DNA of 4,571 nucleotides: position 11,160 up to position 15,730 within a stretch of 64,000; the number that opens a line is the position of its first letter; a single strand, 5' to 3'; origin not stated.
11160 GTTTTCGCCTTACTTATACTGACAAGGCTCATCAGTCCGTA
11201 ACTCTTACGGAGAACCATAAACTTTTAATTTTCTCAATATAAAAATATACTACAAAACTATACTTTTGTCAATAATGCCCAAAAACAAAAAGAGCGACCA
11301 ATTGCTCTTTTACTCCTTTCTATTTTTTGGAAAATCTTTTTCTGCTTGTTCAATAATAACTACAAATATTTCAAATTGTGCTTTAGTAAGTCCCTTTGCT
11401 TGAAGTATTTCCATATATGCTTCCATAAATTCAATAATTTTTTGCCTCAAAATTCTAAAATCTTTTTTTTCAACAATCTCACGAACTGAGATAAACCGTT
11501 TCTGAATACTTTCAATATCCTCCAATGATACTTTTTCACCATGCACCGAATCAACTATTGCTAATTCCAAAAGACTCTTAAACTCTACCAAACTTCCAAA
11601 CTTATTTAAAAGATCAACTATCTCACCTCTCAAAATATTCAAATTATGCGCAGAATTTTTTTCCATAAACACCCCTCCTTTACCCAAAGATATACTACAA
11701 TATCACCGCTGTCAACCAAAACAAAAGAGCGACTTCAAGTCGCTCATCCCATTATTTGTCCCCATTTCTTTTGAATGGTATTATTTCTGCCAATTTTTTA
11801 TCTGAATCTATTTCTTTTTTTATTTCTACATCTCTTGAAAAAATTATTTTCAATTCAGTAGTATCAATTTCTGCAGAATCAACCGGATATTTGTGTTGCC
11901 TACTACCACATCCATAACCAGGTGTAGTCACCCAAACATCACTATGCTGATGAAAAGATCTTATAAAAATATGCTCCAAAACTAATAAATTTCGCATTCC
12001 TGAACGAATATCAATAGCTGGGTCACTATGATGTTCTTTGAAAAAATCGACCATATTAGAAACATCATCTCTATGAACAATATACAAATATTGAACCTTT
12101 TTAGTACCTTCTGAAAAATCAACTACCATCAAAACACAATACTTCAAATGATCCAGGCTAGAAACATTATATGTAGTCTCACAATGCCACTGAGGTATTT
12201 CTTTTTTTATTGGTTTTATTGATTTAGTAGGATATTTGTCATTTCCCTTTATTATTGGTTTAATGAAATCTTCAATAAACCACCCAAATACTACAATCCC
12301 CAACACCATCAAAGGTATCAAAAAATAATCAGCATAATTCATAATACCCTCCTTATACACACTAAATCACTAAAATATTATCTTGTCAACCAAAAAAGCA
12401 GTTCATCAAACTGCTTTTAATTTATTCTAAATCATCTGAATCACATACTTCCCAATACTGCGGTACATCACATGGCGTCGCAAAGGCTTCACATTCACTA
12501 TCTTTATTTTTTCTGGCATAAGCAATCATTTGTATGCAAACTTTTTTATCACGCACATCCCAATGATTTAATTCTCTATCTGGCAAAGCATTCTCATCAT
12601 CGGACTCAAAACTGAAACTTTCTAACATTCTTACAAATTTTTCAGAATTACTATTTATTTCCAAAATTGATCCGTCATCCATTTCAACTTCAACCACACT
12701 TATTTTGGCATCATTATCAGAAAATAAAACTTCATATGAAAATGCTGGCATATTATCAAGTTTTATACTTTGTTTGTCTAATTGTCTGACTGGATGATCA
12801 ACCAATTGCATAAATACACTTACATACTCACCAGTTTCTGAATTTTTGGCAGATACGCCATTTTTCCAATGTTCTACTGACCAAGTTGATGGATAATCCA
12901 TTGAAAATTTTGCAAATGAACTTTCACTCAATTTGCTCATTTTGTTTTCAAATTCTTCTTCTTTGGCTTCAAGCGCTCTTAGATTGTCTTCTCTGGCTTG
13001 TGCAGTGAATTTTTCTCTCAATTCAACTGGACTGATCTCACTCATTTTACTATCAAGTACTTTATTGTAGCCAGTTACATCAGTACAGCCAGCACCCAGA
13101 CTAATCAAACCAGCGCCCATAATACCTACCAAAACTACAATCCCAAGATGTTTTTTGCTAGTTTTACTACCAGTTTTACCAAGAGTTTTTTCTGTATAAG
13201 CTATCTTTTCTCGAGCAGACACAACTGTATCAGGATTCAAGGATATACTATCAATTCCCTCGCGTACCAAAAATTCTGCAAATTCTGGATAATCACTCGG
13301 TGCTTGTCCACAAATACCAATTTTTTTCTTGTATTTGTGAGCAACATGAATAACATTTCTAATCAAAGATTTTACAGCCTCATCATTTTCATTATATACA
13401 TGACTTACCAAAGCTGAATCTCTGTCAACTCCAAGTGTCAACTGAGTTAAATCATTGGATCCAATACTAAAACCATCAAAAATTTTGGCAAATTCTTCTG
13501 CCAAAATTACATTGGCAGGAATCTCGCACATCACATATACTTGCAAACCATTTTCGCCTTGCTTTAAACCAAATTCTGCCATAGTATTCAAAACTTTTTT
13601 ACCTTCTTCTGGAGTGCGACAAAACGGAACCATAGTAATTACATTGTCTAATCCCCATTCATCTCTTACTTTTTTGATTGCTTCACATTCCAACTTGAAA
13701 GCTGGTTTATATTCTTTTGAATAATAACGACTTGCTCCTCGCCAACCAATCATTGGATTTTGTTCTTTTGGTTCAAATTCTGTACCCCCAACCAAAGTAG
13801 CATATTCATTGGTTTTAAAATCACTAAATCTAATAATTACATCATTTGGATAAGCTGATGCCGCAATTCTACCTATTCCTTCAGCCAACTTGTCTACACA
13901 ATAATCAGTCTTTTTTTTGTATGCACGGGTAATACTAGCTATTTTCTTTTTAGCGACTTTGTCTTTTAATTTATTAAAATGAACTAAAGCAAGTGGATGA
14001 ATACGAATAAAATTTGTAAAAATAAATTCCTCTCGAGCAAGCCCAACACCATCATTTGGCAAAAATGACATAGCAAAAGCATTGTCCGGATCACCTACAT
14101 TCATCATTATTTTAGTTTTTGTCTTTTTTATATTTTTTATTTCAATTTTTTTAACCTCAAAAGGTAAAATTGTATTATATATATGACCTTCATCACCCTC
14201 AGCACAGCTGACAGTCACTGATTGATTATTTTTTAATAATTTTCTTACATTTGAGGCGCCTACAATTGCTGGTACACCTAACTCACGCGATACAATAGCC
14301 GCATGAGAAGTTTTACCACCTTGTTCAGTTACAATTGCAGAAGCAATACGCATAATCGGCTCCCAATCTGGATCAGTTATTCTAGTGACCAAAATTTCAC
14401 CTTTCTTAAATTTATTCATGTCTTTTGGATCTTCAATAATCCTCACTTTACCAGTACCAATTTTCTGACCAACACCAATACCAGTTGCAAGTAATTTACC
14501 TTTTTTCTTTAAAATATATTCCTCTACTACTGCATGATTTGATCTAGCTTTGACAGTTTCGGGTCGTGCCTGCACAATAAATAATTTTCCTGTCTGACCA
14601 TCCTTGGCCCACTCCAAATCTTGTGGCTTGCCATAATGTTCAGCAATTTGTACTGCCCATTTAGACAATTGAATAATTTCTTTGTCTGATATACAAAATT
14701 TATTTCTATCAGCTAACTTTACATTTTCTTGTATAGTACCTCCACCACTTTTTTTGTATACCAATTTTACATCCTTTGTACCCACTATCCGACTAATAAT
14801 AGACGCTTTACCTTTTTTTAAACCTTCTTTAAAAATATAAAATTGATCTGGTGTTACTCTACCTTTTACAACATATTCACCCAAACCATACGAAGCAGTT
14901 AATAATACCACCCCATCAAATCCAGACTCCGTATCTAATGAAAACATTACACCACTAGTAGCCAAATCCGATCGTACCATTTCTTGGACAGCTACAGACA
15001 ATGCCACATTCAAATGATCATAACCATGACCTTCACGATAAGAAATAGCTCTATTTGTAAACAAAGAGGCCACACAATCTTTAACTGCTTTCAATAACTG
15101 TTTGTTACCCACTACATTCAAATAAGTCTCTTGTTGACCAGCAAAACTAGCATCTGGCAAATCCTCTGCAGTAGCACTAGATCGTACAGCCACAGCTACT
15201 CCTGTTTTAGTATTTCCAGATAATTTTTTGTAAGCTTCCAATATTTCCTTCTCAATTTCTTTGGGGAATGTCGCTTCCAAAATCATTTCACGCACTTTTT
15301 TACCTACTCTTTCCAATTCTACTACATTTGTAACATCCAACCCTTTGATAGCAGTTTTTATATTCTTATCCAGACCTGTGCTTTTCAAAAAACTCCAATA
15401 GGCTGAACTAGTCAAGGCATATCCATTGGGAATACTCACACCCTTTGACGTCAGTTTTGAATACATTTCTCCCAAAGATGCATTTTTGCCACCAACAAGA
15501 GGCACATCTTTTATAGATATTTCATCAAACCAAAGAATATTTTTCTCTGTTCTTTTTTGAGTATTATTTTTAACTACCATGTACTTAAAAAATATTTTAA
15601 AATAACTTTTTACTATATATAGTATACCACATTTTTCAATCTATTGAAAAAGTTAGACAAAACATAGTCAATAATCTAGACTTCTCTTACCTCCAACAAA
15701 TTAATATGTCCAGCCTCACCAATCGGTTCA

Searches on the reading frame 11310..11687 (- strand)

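Call 36: search_protein_families(library=pfam, proteins=[window:11310-11687:-], max_evalue=0.01)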
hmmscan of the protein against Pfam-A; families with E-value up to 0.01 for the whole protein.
window:11310-11687:- (125 aa): 1 family
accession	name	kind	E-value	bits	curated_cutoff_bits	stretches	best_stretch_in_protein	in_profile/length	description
PF23630.1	Death_TNFRSF11B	-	0.0053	17.5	27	1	42-68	24-50/72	Tumor Necrosis Factor Receptor Superfamily Member 11B death domain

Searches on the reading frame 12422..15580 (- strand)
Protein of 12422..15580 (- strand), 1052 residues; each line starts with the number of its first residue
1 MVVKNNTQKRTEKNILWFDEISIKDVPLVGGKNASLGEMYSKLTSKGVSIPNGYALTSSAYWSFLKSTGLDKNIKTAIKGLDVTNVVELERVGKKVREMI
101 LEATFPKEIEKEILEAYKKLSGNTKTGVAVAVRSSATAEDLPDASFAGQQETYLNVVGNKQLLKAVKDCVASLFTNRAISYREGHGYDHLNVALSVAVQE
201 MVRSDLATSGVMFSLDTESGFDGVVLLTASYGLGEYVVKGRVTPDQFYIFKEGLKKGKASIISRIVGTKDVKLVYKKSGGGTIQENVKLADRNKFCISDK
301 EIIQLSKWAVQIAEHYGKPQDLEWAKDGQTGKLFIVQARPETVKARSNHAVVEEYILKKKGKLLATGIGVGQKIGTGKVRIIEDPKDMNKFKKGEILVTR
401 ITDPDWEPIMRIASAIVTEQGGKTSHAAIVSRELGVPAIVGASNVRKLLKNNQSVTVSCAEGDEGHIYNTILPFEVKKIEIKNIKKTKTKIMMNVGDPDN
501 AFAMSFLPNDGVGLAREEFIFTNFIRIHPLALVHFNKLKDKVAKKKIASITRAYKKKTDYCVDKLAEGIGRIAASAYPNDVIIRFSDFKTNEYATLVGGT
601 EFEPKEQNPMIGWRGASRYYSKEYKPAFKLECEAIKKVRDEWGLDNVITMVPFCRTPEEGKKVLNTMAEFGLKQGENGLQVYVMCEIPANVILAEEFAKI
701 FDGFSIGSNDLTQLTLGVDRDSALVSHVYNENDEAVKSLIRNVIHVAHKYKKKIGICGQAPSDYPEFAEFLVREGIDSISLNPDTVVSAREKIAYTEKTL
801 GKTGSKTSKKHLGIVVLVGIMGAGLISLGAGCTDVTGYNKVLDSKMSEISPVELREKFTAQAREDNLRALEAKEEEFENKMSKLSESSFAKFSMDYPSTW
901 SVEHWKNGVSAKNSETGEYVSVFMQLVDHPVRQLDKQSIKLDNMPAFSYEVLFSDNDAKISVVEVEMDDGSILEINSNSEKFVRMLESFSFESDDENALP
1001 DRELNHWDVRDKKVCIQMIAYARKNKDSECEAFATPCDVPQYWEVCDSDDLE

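Call 14: search_protein_families(library=pfam, proteins=[window:12422-15580:-])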
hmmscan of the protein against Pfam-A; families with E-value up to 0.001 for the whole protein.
window:12422-15580:- (1052 aa): 3 families
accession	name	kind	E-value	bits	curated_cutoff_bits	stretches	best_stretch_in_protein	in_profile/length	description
PF01326.24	PPDK_N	-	2e-120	402.4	27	1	27-352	2-320/328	Pyruvate phosphate dikinase, AMP/ATP-binding domain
PF02896.24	PEP-utilizers_C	-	8.2e-63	212.7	22.8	1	482-795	13-290/293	PEP-utilising enzyme, PEP-binding domain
PF00391.29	PEP-utilizers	-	1.4e-25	89.1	23.1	1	391-462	1-72/72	PEP-utilising enzyme, mobile domain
